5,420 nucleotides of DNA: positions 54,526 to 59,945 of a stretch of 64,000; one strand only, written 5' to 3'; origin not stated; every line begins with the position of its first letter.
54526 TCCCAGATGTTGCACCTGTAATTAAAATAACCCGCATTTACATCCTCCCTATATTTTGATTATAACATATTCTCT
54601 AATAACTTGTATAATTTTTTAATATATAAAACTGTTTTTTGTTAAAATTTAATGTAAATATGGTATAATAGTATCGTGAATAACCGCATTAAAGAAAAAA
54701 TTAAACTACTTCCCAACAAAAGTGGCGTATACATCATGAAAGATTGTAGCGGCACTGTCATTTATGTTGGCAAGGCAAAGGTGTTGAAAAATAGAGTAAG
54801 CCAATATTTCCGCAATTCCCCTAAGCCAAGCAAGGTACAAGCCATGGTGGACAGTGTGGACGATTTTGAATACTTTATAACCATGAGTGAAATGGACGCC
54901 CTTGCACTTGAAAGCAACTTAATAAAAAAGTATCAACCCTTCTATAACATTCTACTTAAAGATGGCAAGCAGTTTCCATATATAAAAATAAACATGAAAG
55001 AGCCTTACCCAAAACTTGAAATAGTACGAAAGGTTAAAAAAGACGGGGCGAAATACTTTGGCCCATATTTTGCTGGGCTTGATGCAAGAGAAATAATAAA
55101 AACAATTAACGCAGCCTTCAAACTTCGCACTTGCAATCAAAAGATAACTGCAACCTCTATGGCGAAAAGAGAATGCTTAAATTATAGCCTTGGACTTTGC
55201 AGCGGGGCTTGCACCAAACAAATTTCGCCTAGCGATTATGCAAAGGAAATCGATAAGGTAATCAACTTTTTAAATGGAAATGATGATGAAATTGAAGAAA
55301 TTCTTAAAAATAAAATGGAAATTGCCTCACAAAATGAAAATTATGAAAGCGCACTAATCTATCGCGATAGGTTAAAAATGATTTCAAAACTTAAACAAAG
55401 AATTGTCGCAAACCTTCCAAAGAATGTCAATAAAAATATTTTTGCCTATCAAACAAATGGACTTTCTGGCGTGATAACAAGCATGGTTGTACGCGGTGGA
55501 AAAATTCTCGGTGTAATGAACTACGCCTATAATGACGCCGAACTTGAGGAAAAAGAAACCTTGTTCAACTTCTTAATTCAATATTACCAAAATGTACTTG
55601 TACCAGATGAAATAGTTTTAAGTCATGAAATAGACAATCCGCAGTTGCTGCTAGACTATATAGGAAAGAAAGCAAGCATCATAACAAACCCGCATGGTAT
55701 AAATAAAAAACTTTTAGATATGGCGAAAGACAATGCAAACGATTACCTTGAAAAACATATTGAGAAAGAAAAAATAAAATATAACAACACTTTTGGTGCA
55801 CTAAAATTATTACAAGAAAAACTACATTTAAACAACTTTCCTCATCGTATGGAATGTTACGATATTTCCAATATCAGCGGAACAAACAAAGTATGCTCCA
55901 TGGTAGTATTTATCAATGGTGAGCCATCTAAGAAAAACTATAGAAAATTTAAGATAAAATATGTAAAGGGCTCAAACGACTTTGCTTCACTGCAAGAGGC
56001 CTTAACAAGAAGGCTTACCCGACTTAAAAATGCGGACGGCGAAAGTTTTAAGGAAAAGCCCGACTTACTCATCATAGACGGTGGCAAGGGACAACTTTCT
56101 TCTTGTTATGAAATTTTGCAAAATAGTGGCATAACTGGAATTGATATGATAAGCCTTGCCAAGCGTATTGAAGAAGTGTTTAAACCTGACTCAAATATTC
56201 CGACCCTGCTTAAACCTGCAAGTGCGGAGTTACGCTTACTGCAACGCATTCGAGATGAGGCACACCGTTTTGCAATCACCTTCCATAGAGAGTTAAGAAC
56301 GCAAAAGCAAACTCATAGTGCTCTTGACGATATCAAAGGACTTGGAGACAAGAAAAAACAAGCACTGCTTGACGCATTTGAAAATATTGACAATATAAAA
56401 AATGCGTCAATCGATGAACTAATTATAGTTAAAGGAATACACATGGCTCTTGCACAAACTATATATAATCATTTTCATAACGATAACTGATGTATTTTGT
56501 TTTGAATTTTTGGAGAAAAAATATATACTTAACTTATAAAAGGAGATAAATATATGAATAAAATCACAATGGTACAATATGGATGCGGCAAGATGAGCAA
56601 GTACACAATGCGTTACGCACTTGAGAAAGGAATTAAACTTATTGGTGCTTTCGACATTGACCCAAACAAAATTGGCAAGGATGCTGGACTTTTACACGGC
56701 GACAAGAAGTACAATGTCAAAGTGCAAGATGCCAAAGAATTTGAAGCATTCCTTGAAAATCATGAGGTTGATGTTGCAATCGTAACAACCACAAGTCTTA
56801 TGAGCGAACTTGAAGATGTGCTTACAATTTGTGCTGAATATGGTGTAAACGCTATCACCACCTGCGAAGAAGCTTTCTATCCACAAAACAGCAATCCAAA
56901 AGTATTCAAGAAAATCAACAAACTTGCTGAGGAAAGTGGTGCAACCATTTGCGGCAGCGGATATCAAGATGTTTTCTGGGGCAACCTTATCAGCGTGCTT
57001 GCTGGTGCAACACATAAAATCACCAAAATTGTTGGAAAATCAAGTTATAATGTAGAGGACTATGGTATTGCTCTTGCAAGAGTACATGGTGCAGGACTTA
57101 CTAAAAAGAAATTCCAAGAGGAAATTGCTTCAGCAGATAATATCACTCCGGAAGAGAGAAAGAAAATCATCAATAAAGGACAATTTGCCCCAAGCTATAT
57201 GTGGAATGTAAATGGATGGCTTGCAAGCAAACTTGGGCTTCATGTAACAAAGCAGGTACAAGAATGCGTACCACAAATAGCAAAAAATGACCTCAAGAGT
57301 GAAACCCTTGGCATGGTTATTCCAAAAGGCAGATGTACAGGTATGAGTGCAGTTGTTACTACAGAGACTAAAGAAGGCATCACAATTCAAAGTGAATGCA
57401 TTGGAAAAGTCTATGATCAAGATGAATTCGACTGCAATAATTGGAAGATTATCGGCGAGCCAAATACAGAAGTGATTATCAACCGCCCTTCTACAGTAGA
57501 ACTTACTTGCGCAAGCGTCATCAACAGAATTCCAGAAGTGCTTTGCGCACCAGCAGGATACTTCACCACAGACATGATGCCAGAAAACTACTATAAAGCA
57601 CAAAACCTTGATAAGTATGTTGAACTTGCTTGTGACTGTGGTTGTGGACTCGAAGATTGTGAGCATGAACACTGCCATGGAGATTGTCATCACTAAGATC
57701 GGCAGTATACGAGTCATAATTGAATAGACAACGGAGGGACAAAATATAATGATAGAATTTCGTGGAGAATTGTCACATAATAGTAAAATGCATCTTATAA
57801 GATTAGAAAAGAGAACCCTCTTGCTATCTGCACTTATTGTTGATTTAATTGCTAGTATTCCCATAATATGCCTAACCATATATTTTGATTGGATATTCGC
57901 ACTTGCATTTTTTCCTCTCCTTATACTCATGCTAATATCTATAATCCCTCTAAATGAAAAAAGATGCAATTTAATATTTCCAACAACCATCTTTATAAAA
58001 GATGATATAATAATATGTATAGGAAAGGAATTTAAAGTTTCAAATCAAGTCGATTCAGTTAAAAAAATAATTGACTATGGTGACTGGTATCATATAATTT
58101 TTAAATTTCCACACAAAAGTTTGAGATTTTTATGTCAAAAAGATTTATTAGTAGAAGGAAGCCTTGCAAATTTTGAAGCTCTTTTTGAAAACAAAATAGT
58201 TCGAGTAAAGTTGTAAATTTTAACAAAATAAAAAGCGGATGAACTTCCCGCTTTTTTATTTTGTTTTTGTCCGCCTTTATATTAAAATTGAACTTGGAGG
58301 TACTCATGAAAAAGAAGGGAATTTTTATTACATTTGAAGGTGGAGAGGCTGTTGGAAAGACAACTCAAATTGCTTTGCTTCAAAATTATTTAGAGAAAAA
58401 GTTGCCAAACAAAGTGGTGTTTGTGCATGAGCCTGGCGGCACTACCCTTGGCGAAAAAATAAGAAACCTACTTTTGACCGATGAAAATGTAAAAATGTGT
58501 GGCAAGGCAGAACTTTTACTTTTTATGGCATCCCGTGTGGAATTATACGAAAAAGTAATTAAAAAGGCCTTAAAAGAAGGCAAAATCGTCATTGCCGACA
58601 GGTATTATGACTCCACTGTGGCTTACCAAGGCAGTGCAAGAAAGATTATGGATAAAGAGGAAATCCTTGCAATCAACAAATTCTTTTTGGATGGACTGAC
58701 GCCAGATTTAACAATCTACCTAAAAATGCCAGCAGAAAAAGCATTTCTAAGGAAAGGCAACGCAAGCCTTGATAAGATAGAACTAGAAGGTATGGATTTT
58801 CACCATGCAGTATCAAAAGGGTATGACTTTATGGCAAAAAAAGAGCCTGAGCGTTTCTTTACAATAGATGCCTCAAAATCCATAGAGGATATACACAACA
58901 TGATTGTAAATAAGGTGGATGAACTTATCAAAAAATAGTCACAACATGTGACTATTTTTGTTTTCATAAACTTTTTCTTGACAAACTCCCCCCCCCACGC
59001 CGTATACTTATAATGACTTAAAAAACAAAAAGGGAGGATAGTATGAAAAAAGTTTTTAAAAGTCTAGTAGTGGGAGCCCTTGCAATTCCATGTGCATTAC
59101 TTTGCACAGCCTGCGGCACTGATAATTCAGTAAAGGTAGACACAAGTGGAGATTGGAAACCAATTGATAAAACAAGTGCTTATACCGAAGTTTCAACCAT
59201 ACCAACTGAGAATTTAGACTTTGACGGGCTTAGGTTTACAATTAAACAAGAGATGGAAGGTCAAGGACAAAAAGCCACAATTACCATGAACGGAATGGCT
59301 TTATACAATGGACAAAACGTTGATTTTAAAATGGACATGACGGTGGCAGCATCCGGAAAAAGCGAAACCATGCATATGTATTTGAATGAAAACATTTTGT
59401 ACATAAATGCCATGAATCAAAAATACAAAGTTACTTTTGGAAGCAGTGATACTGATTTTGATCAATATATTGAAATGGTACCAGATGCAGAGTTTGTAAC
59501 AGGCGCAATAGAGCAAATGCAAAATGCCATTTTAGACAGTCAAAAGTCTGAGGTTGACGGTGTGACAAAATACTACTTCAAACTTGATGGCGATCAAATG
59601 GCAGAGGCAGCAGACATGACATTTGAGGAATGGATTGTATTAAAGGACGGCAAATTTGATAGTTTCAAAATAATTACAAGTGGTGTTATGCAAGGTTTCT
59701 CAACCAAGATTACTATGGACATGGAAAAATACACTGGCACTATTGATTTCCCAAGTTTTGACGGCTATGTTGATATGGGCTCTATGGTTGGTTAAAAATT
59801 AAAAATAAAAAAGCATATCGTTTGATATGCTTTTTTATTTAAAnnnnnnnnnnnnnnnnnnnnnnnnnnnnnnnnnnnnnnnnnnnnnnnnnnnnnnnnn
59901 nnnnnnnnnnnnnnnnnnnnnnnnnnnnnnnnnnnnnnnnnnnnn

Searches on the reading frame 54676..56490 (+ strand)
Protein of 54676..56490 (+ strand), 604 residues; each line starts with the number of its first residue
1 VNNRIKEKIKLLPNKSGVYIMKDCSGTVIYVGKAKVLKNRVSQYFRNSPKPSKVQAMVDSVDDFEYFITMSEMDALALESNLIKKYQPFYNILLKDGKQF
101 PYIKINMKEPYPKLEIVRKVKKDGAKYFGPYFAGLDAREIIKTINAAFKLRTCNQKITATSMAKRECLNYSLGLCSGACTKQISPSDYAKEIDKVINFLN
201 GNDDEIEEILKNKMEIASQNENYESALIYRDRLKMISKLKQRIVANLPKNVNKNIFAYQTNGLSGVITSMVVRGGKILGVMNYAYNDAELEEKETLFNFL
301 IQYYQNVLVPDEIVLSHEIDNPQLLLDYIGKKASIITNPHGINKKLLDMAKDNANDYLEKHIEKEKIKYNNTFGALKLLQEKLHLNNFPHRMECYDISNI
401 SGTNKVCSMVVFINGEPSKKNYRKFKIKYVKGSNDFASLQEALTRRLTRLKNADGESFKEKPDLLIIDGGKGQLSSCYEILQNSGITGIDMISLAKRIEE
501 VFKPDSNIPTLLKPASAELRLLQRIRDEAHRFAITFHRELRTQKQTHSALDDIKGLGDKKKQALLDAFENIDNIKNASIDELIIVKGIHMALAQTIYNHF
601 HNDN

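Call 62: search_protein_families(library=pfam, proteins=[window:54676-56490:+])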
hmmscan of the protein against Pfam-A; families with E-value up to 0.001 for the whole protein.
window:54676-56490:+ (604 aa): 6 families
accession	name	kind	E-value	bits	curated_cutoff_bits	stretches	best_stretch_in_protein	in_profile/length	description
PF08459.17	UvrC_RNaseH_dom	-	1.9e-52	177.8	22.3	1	380-534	1-159/159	UvrC RNAse H endonuclease domain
PF22920.2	UvrC_RNaseH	-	5.7e-19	68.6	24.3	1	254-361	3-116/116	UvrC Ribonuclease H-like domain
PF01541.30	GIY-YIG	-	1.4e-10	41.8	22.6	1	16-90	2-77/78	GIY-YIG catalytic domain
PF14520.12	HHH_5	-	4.9e-08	33.8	27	1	549-599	3-54/57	Helix-hairpin-helix domain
PF12826.13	HHH_2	-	8.3e-08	32.7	27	1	553-603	8-58/64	Helix-hairpin-helix motif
PF02151.25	UVR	-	3.6e-07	30.2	21.5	1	210-238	7-35/36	UvrB/uvrC motif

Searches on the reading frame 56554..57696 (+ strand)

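Call 62: search_protein_families(library=pfam, proteins=[window:56554-57696:+])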
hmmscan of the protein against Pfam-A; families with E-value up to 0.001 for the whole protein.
window:56554-57696:+ (380 aa): 1 family
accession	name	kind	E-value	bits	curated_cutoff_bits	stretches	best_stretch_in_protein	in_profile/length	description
PF19328.4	DAP_DH_C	-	3e-06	27.4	23.3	1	144-342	5-190/206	2,4-diaminopentanoate dehydrogenase C-terminal domain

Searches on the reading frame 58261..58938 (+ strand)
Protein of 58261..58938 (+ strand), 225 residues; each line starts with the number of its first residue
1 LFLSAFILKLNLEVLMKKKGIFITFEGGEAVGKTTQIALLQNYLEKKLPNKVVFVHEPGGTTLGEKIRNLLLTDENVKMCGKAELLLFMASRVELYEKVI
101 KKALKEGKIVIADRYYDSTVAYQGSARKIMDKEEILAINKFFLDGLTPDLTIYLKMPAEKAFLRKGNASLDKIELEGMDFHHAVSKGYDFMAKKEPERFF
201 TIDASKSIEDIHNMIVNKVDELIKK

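Call 13: search_protein_families(library=pfam, proteins=[window:58261-58938:+])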
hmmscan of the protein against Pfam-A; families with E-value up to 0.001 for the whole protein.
window:58261-58938:+ (225 aa): 3 families
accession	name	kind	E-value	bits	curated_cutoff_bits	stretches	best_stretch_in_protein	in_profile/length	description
PF02223.23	Thymidylate_kin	-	4.6e-48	163.8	27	1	25-215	1-185/185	Thymidylate kinase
PF01712.25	dNK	-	1.5e-05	25.3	27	1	23-223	1-202/203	Deoxynucleoside kinase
PF13521.12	AAA_28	-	2e-05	25.3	27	1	23-124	2-91/164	AAA domain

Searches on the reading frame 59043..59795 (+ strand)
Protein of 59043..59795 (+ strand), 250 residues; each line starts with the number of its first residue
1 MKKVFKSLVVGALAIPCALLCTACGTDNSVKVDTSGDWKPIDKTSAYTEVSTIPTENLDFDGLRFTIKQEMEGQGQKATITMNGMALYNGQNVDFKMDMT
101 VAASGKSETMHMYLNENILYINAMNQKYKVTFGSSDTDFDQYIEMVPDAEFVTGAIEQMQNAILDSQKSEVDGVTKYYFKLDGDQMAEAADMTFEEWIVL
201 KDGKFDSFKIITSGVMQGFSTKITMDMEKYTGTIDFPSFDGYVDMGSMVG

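Call 10: find_encoding_contigs(protein=window:59043-59795:+, flank=3000, max_places=10)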
Protein window:59043-59795:+ (250 aa): no gene with exactly this product is on record in the collection.

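Call 13: search_protein_families(library=pfam, proteins=[window:59043-59795:+])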
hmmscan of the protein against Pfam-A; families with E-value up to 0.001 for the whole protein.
window:59043-59795:+ (250 aa): 0 families

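Call 22: find_homologous_proteins(query=window:59043-59795:+, max_evalue=0.001)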
Query window:59043-59795:+ (250 aa): 6 proteins with E <= 0.001 among 305 candidates.
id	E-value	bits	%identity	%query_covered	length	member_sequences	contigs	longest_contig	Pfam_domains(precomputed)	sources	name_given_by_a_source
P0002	1.0e-161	554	100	100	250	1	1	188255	-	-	-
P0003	1.8e-125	435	77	100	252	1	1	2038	-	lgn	-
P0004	1.5e-124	432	76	100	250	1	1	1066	-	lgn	-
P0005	7.4e-123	427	75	100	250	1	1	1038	-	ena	-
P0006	6.4e-120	417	74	100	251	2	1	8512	-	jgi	-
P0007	2.3e-55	206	44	98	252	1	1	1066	-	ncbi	-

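Call 23: find_encoding_contigs(protein=P0003, flank=3000)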
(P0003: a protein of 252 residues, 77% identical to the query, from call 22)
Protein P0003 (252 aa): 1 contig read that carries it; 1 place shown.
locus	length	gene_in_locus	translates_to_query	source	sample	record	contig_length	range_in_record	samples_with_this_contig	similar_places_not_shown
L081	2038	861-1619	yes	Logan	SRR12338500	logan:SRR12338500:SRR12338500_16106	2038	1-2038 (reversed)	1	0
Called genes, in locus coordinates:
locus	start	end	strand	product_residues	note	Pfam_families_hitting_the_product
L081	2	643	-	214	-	?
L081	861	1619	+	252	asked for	-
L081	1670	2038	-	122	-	?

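Call 24: find_encoding_contigs(protein=P0006, flank=5000)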
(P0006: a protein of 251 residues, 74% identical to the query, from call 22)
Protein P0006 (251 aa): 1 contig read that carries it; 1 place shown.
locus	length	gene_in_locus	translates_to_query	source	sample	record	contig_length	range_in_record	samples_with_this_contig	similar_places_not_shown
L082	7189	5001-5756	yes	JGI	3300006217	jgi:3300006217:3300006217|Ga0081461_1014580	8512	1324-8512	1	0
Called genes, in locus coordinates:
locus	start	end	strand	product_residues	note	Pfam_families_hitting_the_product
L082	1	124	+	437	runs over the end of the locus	PF13393:tRNA-synt_His, PF00587:tRNA-synt_2b, PF03129:HGTP_anticodon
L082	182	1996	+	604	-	PF01541:GIY-YIG, PF27096:UvrC_M, PF02151:UVR (weak), PF22920:UvrC_RNaseH, PF08459:UvrC_RNaseH_dom, PF12826:HHH_2 (weak), PF14520:HHH_5 (weak)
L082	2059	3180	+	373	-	PF01113:DapB_N (weak), PF19328:DAP_DH_C (weak)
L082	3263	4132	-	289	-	PF01156:IU_nuc_hydro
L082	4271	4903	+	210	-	PF13521:AAA_28 (faint), PF02223:Thymidylate_kin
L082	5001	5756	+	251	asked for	-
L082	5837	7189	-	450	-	?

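Call 25: find_encoding_contigs(protein=P0004, flank=3000)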
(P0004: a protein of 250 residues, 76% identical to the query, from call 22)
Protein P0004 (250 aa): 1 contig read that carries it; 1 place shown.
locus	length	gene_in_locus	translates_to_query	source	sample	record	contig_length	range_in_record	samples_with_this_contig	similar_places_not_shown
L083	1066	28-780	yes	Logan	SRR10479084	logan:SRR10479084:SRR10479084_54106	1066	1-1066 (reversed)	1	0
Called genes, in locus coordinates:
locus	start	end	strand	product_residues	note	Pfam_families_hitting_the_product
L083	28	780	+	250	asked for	-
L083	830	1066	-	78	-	?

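Call 26: find_encoding_contigs(protein=P0005, flank=3000)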
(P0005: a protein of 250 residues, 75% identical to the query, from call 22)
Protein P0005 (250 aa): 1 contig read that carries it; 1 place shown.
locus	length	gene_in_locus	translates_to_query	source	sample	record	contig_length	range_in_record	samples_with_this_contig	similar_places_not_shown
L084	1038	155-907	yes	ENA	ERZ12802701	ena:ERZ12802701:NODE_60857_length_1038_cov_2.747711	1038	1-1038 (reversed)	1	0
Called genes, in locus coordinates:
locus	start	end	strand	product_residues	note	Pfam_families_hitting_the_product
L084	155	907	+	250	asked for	-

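Call 74: search_protein_families(library=pfam, proteins=[window:59043-59795:+], max_evalue=5)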
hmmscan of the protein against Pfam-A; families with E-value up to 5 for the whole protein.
window:59043-59795:+ (250 aa): 2 families
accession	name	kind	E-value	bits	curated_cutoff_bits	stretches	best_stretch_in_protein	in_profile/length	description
PF16390.11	DUF4999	-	0.023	15.3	25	1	1-30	1-30/76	Domain of unknown function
PF21601.3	GldM_2nd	-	0.11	13.4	24.4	1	77-146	11-79/98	GldM second domain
